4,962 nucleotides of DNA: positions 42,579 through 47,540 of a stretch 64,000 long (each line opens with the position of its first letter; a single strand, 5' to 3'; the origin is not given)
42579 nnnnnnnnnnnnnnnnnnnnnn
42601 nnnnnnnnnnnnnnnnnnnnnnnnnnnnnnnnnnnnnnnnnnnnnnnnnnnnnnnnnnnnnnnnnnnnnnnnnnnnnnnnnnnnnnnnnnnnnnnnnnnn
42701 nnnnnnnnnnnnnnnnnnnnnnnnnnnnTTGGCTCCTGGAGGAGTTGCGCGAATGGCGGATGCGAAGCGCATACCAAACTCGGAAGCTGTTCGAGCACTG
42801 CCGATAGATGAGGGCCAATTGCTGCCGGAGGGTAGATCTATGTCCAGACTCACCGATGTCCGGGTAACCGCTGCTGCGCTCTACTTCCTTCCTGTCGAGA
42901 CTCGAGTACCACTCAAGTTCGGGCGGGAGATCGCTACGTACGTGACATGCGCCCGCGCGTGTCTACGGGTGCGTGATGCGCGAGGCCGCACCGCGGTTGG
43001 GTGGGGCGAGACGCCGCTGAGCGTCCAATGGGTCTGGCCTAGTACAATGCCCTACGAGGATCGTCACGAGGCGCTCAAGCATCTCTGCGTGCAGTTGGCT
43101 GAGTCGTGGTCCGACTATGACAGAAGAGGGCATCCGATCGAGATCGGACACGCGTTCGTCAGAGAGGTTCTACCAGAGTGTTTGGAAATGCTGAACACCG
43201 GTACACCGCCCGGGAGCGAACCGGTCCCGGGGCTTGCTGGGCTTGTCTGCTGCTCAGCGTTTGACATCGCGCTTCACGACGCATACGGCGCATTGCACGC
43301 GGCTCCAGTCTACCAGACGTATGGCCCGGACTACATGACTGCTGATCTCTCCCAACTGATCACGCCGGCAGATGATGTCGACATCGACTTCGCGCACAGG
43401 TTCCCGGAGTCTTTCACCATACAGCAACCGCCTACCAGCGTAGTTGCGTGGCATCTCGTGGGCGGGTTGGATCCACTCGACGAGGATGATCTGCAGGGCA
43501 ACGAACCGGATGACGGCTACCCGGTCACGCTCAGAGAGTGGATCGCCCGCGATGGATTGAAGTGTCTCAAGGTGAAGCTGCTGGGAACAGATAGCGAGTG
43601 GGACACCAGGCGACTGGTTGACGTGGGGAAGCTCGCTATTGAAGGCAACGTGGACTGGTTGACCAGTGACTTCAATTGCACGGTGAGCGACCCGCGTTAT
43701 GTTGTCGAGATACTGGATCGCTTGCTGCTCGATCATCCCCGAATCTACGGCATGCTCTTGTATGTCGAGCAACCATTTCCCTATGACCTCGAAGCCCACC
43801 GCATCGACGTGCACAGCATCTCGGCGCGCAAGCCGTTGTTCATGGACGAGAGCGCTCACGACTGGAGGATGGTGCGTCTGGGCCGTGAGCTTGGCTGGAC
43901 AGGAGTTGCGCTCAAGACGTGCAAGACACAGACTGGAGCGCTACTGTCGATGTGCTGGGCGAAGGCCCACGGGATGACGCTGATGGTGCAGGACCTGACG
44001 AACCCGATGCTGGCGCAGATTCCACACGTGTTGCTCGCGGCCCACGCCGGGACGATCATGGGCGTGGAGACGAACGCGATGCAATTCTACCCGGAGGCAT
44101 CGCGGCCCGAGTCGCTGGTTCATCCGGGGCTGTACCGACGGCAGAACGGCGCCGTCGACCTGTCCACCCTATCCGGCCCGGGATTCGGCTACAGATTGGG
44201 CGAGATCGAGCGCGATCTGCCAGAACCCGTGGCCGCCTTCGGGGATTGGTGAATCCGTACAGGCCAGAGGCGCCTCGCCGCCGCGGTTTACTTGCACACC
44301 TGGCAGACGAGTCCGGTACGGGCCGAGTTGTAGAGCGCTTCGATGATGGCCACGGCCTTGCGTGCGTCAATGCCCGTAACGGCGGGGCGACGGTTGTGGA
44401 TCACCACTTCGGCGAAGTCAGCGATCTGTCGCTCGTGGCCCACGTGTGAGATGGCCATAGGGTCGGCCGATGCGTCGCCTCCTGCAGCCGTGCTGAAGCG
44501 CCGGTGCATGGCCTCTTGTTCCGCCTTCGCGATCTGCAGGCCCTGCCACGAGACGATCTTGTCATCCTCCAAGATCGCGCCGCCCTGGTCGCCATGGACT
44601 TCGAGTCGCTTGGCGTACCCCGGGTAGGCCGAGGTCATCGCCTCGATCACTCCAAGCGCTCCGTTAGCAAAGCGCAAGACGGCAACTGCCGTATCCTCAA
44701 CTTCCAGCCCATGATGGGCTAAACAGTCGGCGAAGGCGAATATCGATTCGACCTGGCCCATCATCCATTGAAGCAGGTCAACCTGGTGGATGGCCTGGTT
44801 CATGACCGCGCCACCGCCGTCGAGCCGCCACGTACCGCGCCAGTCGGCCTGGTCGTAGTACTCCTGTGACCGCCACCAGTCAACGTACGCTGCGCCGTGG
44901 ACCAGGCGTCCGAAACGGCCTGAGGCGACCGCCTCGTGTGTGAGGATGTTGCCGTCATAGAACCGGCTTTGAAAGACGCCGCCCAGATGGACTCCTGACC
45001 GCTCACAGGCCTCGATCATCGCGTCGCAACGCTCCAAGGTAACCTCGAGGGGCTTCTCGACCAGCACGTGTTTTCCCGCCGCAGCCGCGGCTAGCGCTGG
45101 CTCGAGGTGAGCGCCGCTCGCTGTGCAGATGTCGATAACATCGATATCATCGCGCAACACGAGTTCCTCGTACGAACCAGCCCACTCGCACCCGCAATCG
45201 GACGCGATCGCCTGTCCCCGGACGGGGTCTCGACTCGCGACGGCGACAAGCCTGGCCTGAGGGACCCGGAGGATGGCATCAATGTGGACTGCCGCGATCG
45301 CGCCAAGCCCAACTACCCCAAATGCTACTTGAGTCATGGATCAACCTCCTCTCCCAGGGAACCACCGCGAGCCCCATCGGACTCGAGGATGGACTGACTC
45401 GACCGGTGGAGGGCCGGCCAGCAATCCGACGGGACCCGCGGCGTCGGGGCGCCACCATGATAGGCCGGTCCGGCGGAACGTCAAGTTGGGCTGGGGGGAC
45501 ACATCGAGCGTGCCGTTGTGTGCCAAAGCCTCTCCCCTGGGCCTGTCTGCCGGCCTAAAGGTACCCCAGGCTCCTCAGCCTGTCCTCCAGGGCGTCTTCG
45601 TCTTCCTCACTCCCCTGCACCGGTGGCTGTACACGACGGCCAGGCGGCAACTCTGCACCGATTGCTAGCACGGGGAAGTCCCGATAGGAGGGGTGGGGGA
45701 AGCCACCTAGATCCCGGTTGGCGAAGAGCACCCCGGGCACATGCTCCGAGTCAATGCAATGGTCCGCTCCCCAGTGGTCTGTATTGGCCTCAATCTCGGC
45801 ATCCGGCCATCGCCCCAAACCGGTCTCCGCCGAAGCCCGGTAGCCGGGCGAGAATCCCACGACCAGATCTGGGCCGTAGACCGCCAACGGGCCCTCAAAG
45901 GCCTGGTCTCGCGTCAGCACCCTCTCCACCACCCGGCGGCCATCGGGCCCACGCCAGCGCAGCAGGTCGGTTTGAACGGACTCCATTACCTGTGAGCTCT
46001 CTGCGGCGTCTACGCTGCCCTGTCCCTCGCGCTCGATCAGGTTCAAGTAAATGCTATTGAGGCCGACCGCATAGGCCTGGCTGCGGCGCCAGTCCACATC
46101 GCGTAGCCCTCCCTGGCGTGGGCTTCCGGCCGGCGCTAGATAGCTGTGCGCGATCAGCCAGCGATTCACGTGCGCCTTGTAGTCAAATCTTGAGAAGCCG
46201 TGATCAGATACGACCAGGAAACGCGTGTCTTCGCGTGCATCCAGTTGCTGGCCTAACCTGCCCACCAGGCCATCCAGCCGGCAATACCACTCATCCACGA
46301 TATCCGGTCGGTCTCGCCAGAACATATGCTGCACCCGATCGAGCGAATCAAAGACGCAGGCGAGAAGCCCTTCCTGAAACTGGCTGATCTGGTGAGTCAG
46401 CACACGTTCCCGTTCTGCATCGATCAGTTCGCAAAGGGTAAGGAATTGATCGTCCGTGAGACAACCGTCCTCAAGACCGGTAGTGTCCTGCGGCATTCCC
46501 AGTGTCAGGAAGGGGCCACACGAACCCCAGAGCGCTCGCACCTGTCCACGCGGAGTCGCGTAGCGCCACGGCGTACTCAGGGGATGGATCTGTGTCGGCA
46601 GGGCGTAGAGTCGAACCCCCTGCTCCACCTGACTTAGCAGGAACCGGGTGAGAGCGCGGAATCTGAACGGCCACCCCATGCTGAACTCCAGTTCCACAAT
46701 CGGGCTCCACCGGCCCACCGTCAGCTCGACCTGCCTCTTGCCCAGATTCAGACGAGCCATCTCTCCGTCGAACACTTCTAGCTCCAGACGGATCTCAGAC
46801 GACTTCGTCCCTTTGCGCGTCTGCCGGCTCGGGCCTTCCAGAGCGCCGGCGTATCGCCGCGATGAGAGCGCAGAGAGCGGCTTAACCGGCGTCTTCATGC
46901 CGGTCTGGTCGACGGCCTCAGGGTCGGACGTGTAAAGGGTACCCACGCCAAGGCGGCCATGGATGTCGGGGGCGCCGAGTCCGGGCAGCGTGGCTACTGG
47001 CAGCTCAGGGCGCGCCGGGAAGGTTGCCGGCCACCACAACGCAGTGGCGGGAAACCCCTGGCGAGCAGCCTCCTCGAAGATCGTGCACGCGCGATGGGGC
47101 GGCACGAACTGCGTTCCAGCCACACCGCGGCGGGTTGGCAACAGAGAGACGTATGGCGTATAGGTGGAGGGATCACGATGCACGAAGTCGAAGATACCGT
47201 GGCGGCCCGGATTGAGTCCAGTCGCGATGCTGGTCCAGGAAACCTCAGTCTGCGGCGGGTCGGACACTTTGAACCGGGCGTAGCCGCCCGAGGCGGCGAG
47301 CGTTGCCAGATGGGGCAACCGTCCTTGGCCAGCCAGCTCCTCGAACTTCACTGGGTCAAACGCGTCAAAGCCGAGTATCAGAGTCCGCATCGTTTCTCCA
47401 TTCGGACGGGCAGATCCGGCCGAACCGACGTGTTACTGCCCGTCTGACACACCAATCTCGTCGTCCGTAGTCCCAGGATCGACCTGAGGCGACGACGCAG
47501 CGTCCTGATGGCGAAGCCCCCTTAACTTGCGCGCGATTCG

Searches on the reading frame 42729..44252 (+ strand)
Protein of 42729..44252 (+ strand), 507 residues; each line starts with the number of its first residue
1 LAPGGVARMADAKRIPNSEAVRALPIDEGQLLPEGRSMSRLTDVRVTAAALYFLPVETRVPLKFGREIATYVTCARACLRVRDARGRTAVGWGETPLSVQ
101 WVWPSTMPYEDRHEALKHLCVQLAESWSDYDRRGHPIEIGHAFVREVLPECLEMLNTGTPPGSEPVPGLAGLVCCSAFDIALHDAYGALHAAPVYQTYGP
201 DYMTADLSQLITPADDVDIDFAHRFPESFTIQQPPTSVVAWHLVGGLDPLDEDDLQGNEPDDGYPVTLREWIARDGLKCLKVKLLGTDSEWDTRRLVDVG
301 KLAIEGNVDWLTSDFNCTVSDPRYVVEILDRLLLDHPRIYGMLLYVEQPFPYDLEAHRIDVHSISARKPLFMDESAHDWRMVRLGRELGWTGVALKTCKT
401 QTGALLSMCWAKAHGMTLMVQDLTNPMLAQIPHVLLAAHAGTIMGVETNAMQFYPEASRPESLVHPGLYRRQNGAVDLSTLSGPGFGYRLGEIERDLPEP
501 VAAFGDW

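Call 44: search_protein_families(library=pfam, proteins=[window:42729-44252:+], max_evalue=0.0001)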
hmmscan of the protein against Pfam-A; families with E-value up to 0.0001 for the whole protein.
window:42729-44252:+ (507 aa): 1 family
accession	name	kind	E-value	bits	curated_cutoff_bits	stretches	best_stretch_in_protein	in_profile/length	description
PF13378.12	MR_MLE_C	-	3.3e-10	40.5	29.4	1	268-490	6-215/219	Enolase C-terminal domain-like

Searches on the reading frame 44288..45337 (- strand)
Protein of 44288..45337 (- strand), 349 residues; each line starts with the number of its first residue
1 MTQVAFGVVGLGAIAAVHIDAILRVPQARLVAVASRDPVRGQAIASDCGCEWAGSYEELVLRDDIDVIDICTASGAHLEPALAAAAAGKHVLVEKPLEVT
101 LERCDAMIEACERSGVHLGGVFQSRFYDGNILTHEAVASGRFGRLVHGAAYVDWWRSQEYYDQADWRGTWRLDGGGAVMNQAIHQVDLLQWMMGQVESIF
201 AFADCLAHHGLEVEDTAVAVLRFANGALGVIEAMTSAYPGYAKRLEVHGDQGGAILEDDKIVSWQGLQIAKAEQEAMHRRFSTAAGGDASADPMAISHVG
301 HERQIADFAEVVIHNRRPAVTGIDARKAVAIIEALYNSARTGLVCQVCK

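Call 44: search_protein_families(library=pfam, proteins=[window:44288-45337:-], max_evalue=0.0001)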
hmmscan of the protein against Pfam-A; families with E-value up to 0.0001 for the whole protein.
window:44288-45337:- (349 aa): 3 families
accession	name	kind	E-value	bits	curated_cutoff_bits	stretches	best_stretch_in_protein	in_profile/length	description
PF22725.1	GFO_IDH_MocA_C3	-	2.5e-32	111.9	27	1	134-253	5-122/124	GFO/IDH/MocA C-terminal domain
PF01408.29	GFO_IDH_MocA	-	2e-24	87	24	1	6-117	3-115/120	Oxidoreductase family, NAD-binding Rossmann fold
PF02894.22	GFO_IDH_MocA_C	-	1.2e-23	84.5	22.9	1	135-342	2-213/218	Oxidoreductase family, C-terminal alpha/beta domain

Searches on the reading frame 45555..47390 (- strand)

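Call 44: search_protein_families(library=pfam, proteins=[window:45555-47390:-], max_evalue=0.0001)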
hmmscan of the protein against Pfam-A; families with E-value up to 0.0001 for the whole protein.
window:45555-47390:- (611 aa): 1 family
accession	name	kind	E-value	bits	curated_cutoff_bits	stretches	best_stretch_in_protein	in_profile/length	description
PF01663.27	Phosphodiest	-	2e-33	116.9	23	2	3-130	1-119/342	Type I phosphodiesterase / nucleotide pyrophosphatase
